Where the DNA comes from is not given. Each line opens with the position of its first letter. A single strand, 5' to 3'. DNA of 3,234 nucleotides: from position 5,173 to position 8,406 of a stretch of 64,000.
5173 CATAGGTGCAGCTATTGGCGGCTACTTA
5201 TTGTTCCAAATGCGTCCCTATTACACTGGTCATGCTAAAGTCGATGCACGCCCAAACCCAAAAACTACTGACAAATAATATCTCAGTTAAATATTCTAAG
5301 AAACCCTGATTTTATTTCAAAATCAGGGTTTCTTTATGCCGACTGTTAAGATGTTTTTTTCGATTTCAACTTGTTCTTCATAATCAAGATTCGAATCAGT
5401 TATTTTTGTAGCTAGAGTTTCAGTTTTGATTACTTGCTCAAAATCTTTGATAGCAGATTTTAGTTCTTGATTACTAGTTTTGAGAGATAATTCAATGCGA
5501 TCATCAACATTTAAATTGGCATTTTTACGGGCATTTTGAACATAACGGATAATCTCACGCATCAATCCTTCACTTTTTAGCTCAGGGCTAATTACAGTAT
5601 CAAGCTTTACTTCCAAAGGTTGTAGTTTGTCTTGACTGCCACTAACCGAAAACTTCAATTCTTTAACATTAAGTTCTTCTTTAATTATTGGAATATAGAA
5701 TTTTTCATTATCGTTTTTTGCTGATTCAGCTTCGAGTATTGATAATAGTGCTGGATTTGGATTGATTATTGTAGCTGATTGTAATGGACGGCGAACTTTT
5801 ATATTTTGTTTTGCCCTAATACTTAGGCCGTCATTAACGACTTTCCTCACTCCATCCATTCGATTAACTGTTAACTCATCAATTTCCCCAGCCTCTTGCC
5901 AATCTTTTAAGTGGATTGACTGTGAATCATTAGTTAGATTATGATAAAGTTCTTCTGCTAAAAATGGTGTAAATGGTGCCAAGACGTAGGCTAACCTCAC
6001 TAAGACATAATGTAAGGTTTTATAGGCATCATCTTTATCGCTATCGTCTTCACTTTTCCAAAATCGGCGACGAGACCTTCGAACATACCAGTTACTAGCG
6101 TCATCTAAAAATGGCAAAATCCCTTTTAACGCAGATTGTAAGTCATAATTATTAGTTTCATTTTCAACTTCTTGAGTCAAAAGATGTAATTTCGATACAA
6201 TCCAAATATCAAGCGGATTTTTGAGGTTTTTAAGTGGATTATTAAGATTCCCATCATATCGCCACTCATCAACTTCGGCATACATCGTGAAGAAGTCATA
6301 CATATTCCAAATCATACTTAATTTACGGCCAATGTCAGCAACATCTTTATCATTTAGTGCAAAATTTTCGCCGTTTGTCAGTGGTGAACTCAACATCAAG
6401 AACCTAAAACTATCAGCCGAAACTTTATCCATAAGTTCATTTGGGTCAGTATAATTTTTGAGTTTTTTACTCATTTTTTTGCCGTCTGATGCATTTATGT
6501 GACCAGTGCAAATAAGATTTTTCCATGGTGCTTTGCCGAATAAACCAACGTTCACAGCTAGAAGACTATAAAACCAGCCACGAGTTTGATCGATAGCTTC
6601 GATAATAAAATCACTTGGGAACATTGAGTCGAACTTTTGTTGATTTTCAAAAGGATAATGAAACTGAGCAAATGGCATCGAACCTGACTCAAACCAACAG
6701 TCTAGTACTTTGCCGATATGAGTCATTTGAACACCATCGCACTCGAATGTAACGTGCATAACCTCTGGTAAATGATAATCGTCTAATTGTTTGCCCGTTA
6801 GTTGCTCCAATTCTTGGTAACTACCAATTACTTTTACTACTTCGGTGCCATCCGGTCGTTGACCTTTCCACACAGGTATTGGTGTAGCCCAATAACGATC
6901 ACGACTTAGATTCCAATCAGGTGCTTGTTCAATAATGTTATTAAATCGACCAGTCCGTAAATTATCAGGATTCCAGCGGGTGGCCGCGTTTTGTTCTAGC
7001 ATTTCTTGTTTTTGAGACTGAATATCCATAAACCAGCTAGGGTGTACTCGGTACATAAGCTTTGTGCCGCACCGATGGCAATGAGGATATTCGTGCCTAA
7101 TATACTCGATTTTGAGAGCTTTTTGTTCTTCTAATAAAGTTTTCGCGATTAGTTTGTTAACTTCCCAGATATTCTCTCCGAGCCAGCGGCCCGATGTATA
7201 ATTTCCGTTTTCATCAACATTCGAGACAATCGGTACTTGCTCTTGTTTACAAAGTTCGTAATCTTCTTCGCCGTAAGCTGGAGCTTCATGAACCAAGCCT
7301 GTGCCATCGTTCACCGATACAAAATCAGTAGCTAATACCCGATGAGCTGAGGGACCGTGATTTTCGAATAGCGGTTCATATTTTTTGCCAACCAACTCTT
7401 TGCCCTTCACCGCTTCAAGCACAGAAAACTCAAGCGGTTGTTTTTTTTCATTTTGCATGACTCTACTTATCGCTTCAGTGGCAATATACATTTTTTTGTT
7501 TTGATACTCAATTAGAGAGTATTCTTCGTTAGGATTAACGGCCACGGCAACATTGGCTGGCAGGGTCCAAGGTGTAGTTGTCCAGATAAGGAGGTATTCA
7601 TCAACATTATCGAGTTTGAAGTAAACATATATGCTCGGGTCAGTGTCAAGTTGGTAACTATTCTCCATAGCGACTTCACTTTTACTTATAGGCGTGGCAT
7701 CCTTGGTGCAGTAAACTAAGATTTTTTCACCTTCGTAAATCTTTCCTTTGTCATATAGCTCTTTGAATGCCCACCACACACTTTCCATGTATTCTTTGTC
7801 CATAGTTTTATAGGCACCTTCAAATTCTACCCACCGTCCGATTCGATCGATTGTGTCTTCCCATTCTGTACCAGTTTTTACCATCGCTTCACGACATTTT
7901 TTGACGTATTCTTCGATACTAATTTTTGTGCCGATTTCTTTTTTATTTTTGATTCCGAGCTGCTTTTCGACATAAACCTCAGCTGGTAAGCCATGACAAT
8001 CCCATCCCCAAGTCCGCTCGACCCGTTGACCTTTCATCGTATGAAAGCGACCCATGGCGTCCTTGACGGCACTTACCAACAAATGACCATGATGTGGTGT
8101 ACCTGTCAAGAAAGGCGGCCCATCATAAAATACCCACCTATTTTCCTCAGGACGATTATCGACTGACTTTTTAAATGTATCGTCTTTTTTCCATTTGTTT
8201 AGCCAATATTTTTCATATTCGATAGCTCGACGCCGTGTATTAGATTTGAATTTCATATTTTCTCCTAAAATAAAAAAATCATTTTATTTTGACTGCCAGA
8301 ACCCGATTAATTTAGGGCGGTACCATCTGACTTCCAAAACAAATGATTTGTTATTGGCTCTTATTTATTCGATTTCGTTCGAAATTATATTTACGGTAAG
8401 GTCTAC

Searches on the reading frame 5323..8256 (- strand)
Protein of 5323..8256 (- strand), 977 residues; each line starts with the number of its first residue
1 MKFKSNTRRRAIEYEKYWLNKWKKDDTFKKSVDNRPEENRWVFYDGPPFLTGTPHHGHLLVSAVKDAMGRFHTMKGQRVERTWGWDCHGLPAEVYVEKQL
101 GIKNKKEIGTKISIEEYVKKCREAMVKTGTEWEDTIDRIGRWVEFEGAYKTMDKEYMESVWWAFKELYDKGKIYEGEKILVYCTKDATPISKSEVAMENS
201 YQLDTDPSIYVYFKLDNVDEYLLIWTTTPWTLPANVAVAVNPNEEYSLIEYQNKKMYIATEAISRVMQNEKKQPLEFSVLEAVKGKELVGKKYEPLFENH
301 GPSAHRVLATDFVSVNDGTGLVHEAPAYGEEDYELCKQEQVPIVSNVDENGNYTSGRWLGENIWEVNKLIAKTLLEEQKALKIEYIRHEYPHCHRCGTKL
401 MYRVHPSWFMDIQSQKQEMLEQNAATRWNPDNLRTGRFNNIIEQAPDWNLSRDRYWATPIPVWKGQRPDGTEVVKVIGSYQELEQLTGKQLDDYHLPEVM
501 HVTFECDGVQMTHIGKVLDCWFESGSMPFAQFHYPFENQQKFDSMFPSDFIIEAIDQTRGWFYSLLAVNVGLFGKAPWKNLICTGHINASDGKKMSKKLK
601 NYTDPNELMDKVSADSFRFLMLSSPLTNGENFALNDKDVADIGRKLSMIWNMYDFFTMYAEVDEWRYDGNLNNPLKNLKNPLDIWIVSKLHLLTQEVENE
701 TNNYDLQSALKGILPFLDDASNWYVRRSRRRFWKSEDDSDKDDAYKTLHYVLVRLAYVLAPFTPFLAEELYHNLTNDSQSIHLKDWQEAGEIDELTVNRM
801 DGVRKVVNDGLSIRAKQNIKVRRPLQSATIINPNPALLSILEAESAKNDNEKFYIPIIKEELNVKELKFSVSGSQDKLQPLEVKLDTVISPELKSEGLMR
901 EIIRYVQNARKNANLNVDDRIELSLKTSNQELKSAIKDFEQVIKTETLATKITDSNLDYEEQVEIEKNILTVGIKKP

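Call 9: find_homologous_proteins(query=window:5323-8256:-, max_evalue=1e-50)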
Query window:5323-8256:- (977 aa): 8000 proteins with E <= 1e-50 among 8000 candidates; the best 120 are listed.
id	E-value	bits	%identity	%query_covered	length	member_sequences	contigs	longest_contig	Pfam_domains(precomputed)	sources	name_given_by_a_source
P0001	0.0e+0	2281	100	100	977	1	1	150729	PF09334.18,PF08264.20,PF00133.29,PF19302.5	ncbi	-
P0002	0.0e+0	1771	77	100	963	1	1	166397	PF09334.18,PF08264.20,PF13603.13,PF00133.29,PF19302.5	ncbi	-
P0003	0.0e+0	1770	77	100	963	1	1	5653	PF09334.18,PF08264.20,PF13603.13,PF00133.29,PF19302.5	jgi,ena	-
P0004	0.0e+0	1768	77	100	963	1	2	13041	PF09334.18,PF08264.20,PF13603.13,PF00133.29,PF19302.5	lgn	-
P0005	0.0e+0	1743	76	100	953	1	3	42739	PF09334.18,PF08264.20,PF13603.13,PF00133.29,PF19302.5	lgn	-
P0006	0.0e+0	1735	75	100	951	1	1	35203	PF09334.18,PF08264.20,PF13603.13,PF00133.29,PF19302.5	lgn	-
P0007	0.0e+0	1735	75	100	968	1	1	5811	PF09334.18,PF08264.20,PF00133.29,PF19302.5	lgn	-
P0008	0.0e+0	1732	75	100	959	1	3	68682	PF09334.18,PF08264.20,PF00133.29,PF19302.5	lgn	-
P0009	0.0e+0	1727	75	100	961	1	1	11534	PF09334.18,PF08264.20,PF13603.13,PF00133.29,PF19302.5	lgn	-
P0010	0.0e+0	1726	74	100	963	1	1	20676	PF09334.18,PF08264.20,PF13603.13,PF00133.29,PF19302.5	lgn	-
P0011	0.0e+0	1725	74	100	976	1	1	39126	PF09334.18,PF08264.20,PF00133.29,PF19302.5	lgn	-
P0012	0.0e+0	1723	75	100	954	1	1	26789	PF09334.18,PF08264.20,PF13603.13,PF00133.29,PF19302.5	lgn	-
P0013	0.0e+0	1723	74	100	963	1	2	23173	PF09334.18,PF08264.20,PF13603.13,PF00133.29,PF19302.5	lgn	-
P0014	0.0e+0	1718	74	100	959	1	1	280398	PF09334.18,PF08264.20,PF13603.13,PF00133.29,PF19302.5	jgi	jgi:isoleucyl-tRNA synthetase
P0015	0.0e+0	1714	73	100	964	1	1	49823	PF09334.18,PF08264.20,PF13603.13,PF00133.29,PF19302.5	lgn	-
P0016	0.0e+0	1711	74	100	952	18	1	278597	PF09334.18,PF08264.20,PF13603.13,PF00133.29,PF19302.5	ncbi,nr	ncbi:isoleucine--tRNA ligase [Candidatus Nomurabacteria bacterium]|nr:isoleucine--tRNA ligase [Candi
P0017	0.0e+0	1709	76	97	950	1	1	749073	PF09334.18,PF08264.20,PF00133.29,PF19302.5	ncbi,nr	ncbi:isoleucine--tRNA ligase [Candidatus Saccharibacteria bacterium]|nr:MAG: isoleucine--tRNA ligase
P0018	0.0e+0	1709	73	100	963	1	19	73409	PF09334.18,PF08264.20,PF13603.13,PF00133.29,PF19302.5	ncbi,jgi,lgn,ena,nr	ncbi:MAG TPA: isoleucine--tRNA ligase [Candidatus Saccharibacteria bacterium]|jgi:isoleucyl-tRNA syn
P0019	0.0e+0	1708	76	97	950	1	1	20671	PF09334.18,PF08264.20,PF00133.29,PF19302.5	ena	-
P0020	0.0e+0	1708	73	100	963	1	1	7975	PF09334.18,PF08264.20,PF13603.13,PF00133.29,PF19302.5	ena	-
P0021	0.0e+0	1708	74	100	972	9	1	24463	PF09334.18,PF08264.20,PF00133.29,PF19302.5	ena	-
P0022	0.0e+0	1706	73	100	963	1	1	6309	PF09334.18,PF08264.20,PF13603.13,PF00133.29,PF19302.5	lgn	-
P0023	0.0e+0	1706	76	97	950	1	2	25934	PF09334.18,PF08264.20,PF00133.29,PF19302.5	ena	-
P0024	0.0e+0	1705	75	98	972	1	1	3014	PF09334.18,PF08264.20,PF00133.29,PF19302.5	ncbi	-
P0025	0.0e+0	1704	76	97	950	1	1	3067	PF09334.18,PF08264.20,PF00133.29,PF19302.5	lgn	-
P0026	0.0e+0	1702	74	100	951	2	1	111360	PF09334.18,PF08264.20,PF00133.29,PF19302.5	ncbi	-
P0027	0.0e+0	1700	73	100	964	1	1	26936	PF09334.18,PF08264.20,PF13603.13,PF00133.29,PF19302.5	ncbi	ncbi:MAG: isoleucine--tRNA ligase [Candidatus Saccharimonadales bacterium]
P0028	0.0e+0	1698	74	100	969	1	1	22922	PF09334.18,PF08264.20,PF00133.29,PF19302.5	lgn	-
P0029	0.0e+0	1697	73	100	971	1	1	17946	PF09334.18,PF08264.20,PF13603.13,PF00133.29,PF19302.5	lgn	-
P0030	0.0e+0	1695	73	100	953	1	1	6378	PF09334.18,PF08264.20,PF13603.13,PF00133.29,PF19302.5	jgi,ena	-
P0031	0.0e+0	1692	74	100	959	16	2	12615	PF09334.18,PF08264.20,PF13603.13,PF00133.29,PF19302.5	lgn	-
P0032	0.0e+0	1688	73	100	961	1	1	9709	PF09334.18,PF08264.20,PF13603.13,PF00133.29,PF19302.5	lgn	-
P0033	0.0e+0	1687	77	94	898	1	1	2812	PF09334.18,PF08264.20,PF13603.13,PF00133.29,PF19302.5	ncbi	-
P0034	0.0e+0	1687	73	100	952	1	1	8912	PF09334.18,PF08264.20,PF00133.29,PF19302.5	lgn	-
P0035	0.0e+0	1680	72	100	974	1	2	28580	PF09334.18,PF08264.20,PF00133.29,PF19302.5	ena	-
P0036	0.0e+0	1678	72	100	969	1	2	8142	PF09334.18,PF08264.20,PF00133.29,PF19302.5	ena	-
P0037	0.0e+0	1677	72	100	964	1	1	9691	PF09334.18,PF08264.20,PF00133.29,PF19302.5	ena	-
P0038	0.0e+0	1677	72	100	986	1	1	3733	PF09334.18,PF08264.20,PF00133.29,PF19302.5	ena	-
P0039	0.0e+0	1676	73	100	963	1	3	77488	PF09334.18,PF08264.20,PF00133.29,PF19302.5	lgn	-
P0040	0.0e+0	1675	72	100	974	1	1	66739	PF09334.18,PF08264.20,PF00133.29,PF19302.5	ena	-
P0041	0.0e+0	1674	72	100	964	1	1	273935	PF09334.18,PF08264.20,PF00133.29,PF19302.5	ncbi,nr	ncbi:isoleucine--tRNA ligase [Candidatus Nomurabacteria bacterium]|nr:isoleucine--tRNA ligase [Candi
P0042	0.0e+0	1674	72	100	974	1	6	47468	PF09334.18,PF08264.20,PF00133.29,PF19302.5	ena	-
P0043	0.0e+0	1674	72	100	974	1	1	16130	PF09334.18,PF08264.20,PF00133.29,PF19302.5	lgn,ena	-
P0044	0.0e+0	1674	72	100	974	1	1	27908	PF09334.18,PF08264.20,PF00133.29,PF19302.5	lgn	-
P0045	0.0e+0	1674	72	100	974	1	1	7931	PF09334.18,PF08264.20,PF00133.29,PF19302.5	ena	-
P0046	0.0e+0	1674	72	100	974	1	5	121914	PF09334.18,PF08264.20,PF00133.29,PF19302.5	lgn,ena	-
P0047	0.0e+0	1673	72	100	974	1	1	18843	PF09334.18,PF08264.20,PF00133.29,PF19302.5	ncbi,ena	-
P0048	0.0e+0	1673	73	100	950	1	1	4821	PF09334.18,PF08264.20,PF00133.29,PF19302.5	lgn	-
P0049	0.0e+0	1673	72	100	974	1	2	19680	PF09334.18,PF08264.20,PF00133.29,PF19302.5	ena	-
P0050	0.0e+0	1673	72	100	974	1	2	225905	PF09334.18,PF08264.20,PF00133.29,PF19302.5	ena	-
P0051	0.0e+0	1673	72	100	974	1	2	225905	PF09334.18,PF08264.20,PF00133.29,PF19302.5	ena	-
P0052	0.0e+0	1673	72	100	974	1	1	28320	PF09334.18,PF08264.20,PF00133.29,PF19302.5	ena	-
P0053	0.0e+0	1673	72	100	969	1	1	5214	PF09334.18,PF08264.20,PF00133.29,PF19302.5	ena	-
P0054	0.0e+0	1673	72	100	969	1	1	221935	PF09334.18,PF08264.20,PF00133.29,PF19302.5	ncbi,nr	ncbi:MAG: isoleucine--tRNA ligase [Candidatus Nanosynbacter sp.]|nr:isoleucine--tRNA ligase [Candida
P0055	0.0e+0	1673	72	100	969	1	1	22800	PF09334.18,PF08264.20,PF00133.29,PF19302.5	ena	-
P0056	0.0e+0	1672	72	100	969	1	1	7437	PF09334.18,PF08264.20,PF00133.29,PF19302.5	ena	-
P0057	0.0e+0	1672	72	100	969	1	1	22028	PF09334.18,PF08264.20,PF00133.29,PF19302.5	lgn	-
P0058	0.0e+0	1672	72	100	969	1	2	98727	PF09334.18,PF08264.20,PF00133.29,PF19302.5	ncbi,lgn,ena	-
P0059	0.0e+0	1672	72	100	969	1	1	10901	PF09334.18,PF08264.20,PF00133.29,PF19302.5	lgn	-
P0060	0.0e+0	1672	72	100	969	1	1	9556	PF09334.18,PF08264.20,PF00133.29,PF19302.5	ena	-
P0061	0.0e+0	1672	72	100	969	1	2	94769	PF09334.18,PF08264.20,PF00133.29,PF19302.5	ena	-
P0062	0.0e+0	1672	72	100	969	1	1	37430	PF09334.18,PF08264.20,PF00133.29,PF19302.5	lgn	-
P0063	0.0e+0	1672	74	100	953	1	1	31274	PF09334.18,PF08264.20,PF00133.29,PF19302.5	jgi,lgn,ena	-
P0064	0.0e+0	1672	72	100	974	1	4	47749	PF09334.18,PF08264.20,PF00133.29,PF19302.5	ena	-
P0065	0.0e+0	1672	72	100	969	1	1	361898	PF09334.18,PF08264.20,PF00133.29,PF19302.5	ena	-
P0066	0.0e+0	1672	72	100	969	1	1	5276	PF09334.18,PF08264.20,PF00133.29,PF19302.5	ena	-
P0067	0.0e+0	1672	72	100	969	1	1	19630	PF09334.18,PF08264.20,PF00133.29,PF19302.5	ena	-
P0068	0.0e+0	1671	72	100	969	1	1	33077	PF09334.18,PF08264.20,PF00133.29,PF19302.5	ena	-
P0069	0.0e+0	1671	72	100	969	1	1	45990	PF09334.18,PF08264.20,PF00133.29,PF19302.5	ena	-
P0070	0.0e+0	1671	72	100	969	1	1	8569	PF09334.18,PF08264.20,PF00133.29,PF19302.5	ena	-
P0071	0.0e+0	1671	72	100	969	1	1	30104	PF09334.18,PF08264.20,PF00133.29,PF19302.5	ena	-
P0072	0.0e+0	1671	72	100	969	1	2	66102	PF09334.18,PF08264.20,PF00133.29,PF19302.5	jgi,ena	-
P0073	0.0e+0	1671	72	100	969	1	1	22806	PF09334.18,PF08264.20,PF00133.29,PF19302.5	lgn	-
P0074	0.0e+0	1671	72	100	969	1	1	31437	PF09334.18,PF08264.20,PF00133.29,PF19302.5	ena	-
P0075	0.0e+0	1671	72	100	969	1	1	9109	PF09334.18,PF08264.20,PF00133.29,PF19302.5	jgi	-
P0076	0.0e+0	1671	72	100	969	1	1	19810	PF09334.18,PF08264.20,PF00133.29,PF19302.5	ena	-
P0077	0.0e+0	1671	72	100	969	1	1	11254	PF09334.18,PF08264.20,PF00133.29,PF19302.5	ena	-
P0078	0.0e+0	1671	72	100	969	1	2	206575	PF09334.18,PF08264.20,PF00133.29,PF19302.5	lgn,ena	-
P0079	0.0e+0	1671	72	100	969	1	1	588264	PF09334.18,PF08264.20,PF00133.29,PF19302.5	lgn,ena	-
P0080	0.0e+0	1671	72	100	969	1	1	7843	PF09334.18,PF08264.20,PF00133.29,PF19302.5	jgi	-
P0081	0.0e+0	1671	72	100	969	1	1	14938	PF09334.18,PF08264.20,PF00133.29,PF19302.5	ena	-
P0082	0.0e+0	1671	72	100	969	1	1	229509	PF09334.18,PF08264.20,PF00133.29,PF19302.5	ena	-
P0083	0.0e+0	1671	72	100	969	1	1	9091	PF09334.18,PF08264.20,PF00133.29,PF19302.5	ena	-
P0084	0.0e+0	1671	72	100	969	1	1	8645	PF09334.18,PF08264.20,PF00133.29,PF19302.5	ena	-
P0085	0.0e+0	1670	72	100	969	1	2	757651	PF09334.18,PF08264.20,PF00133.29,PF19302.5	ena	-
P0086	0.0e+0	1670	72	100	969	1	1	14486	PF09334.18,PF08264.20,PF00133.29,PF19302.5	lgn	-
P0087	0.0e+0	1670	72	100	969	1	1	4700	PF09334.18,PF08264.20,PF00133.29,PF19302.5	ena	-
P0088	0.0e+0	1670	72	100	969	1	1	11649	PF09334.18,PF08264.20,PF00133.29,PF19302.5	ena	-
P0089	0.0e+0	1670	72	100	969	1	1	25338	PF09334.18,PF08264.20,PF00133.29,PF19302.5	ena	-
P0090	0.0e+0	1670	72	100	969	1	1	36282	PF09334.18,PF08264.20,PF00133.29,PF19302.5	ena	-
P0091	0.0e+0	1670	72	100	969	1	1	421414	PF09334.18,PF08264.20,PF00133.29,PF19302.5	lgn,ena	-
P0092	0.0e+0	1670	71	100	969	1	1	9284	PF09334.18,PF08264.20,PF00133.29,PF19302.5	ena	-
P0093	0.0e+0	1670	72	100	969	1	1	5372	PF09334.18,PF08264.20,PF00133.29,PF19302.5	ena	-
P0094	0.0e+0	1670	72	100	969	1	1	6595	PF09334.18,PF08264.20,PF00133.29,PF19302.5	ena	-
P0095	0.0e+0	1670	72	100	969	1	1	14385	PF09334.18,PF08264.20,PF00133.29,PF19302.5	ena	-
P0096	0.0e+0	1670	72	100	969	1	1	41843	PF09334.18,PF08264.20,PF00133.29,PF19302.5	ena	-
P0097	0.0e+0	1670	72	100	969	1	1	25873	PF09334.18,PF08264.20,PF00133.29,PF19302.5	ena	-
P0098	0.0e+0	1670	72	100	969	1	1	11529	PF09334.18,PF08264.20,PF00133.29,PF19302.5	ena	-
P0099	0.0e+0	1670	72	100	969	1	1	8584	PF09334.18,PF08264.20,PF00133.29,PF19302.5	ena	-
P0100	0.0e+0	1670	72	100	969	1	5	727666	PF09334.18,PF08264.20,PF00133.29,PF19302.5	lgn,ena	-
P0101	0.0e+0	1670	72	100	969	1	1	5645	PF09334.18,PF08264.20,PF00133.29,PF19302.5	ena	-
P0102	0.0e+0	1670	72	100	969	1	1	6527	PF09334.18,PF08264.20,PF00133.29,PF19302.5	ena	-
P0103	0.0e+0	1670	72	100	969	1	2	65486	PF09334.18,PF08264.20,PF00133.29,PF19302.5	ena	-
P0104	0.0e+0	1670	72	100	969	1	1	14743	PF09334.18,PF08264.20,PF00133.29,PF19302.5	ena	-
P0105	0.0e+0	1670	72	100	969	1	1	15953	PF09334.18,PF08264.20,PF00133.29,PF19302.5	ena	-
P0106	0.0e+0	1670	72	100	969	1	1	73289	PF09334.18,PF08264.20,PF00133.29,PF19302.5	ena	-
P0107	0.0e+0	1670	72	100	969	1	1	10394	PF09334.18,PF08264.20,PF00133.29,PF19302.5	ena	-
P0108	0.0e+0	1670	72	100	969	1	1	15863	PF09334.18,PF08264.20,PF00133.29,PF19302.5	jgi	-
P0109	0.0e+0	1670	72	100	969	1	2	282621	PF09334.18,PF08264.20,PF00133.29,PF19302.5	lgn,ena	-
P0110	0.0e+0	1670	72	100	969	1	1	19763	PF09334.18,PF08264.20,PF00133.29,PF19302.5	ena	-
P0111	0.0e+0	1670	72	100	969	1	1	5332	PF09334.18,PF08264.20,PF00133.29,PF19302.5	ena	-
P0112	0.0e+0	1670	72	100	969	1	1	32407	PF09334.18,PF08264.20,PF00133.29,PF19302.5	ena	-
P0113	0.0e+0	1670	72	100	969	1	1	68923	PF09334.18,PF08264.20,PF00133.29,PF19302.5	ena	-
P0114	0.0e+0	1670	71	100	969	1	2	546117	PF09334.18,PF08264.20,PF00133.29,PF19302.5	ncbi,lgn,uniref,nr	ncbi:isoleucine--tRNA ligase [Candidatus Nanosynbacter sp. TM7-053]|uniref:isoleucine--tRNA ligase n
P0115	0.0e+0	1670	72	100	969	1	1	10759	PF09334.18,PF08264.20,PF00133.29,PF19302.5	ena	-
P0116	0.0e+0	1670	72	100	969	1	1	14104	PF09334.18,PF08264.20,PF00133.29,PF19302.5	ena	-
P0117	0.0e+0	1670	72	100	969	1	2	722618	PF09334.18,PF08264.20,PF00133.29,PF19302.5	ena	-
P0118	0.0e+0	1670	72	100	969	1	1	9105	PF09334.18,PF08264.20,PF00133.29,PF19302.5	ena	-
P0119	0.0e+0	1670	72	100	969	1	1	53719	PF09334.18,PF08264.20,PF00133.29,PF19302.5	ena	-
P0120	0.0e+0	1670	72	100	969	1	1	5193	PF09334.18,PF08264.20,PF00133.29,PF19302.5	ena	-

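Call 13: find_encoding_contigs(protein=P0002, flank=3000, max_places=2)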
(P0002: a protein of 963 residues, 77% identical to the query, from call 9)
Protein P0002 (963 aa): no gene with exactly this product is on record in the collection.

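Call 14: find_related_loci(query=window:5323-8256:-, collection=genome_contigs, flank=3000)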
Query window:5323-8256:- (977 aa) in genome_contigs; peptide patterns used: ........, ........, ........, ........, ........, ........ (x = any residue, [..] = any of these).
599 stretches matched a pattern (row limit reached: there are more); 582 encode a relative of the query (tblastn E <= 1e-3); the best 80 are kept; 80 distinct loci.
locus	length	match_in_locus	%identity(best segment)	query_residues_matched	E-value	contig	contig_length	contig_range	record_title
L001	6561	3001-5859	74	1-976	0e+0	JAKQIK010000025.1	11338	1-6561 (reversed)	MAG: bacterium isolate USDE_metabat.8_sub k141_1796625, whole genome shotgun sequence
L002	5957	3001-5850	76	1-957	0e+0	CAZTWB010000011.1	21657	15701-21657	MAG TPA_asm: uncultured Candidatus Saccharibacteria bacterium isolate SRP257259_co1_179 genome assembly, contig: NODE_27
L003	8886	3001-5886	73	1-976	0e+0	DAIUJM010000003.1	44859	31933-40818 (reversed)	MAG TPA_asm: Candidatus Saccharibacteria bacterium isolate CTOTU2436 NODE_362_length_44859_cov_8.565976, whole genome sh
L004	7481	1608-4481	73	1-976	0e+0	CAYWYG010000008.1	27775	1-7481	MAG TPA_asm: uncultured Candidatus Saccharibacteria bacterium isolate SRP135725_co1_630 genome assembly, contig: NODE_19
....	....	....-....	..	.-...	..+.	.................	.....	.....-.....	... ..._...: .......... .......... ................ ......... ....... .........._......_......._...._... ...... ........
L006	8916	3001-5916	71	1-976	0e+0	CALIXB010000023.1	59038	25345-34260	MAG TPA_asm: uncultured Candidatus Saccharibacteria bacterium isolate ERR589446_bin.67_CONCOCT_v1.1_MAG genome assembly,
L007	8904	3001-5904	72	1-976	0e+0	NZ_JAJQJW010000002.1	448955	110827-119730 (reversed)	Candidatus Nanosynbacter sp. TM7-075 c_000000000001, whole genome shotgun sequence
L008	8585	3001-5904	72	1-976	0e+0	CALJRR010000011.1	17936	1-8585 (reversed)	MAG TPA_asm: uncultured Candidatus Saccharibacteria bacterium isolate ERR1474568_bin.110_CONCOCT_v1.1_MAG genome assembl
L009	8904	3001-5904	72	1-976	0e+0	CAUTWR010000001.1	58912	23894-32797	MAG TPA_asm: uncultured Candidatus Saccharibacteria bacterium isolate ERR10228853_bin.8_MetaWRAP_v1.3_MAG genome assembl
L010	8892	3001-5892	71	1-972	0e+0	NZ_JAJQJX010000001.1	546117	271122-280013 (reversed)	Candidatus Nanosynbacter sp. TM7-053 NODE_1_length_546117_cov_695.513709, whole genome shotgun sequence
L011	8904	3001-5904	71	1-976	0e+0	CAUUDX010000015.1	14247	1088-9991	MAG TPA_asm: uncultured Candidatus Saccharibacteria bacterium isolate ERR10228831_bin.7_MetaWRAP_v1.3_MAG genome assembl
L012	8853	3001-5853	74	1-976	0e+0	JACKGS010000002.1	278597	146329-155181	MAG: Candidatus Nomurabacteria bacterium isolate HK-STAS-PATE-44 HK-STAS-PATE-44_2, whole genome shotgun sequence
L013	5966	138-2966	73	1-952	0e+0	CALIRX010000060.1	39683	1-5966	MAG TPA_asm: uncultured Candidatus Saccharibacteria bacterium isolate ERR589410_bin.62_CONCOCT_v1.1_MAG genome assembly,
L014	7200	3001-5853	71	1-976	0e+0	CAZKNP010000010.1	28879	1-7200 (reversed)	MAG TPA_asm: uncultured Candidatus Saccharibacteria bacterium isolate SRP274231_co1_333 genome assembly, contig: NODE_10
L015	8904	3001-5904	71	1-976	0e+0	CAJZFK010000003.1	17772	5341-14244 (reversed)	TPA_asm: uncultured Candidatus Saccharibacteria bacterium isolate SRR2037088_bin.10_metaWRAP_v1.1_MAG genome assembly, c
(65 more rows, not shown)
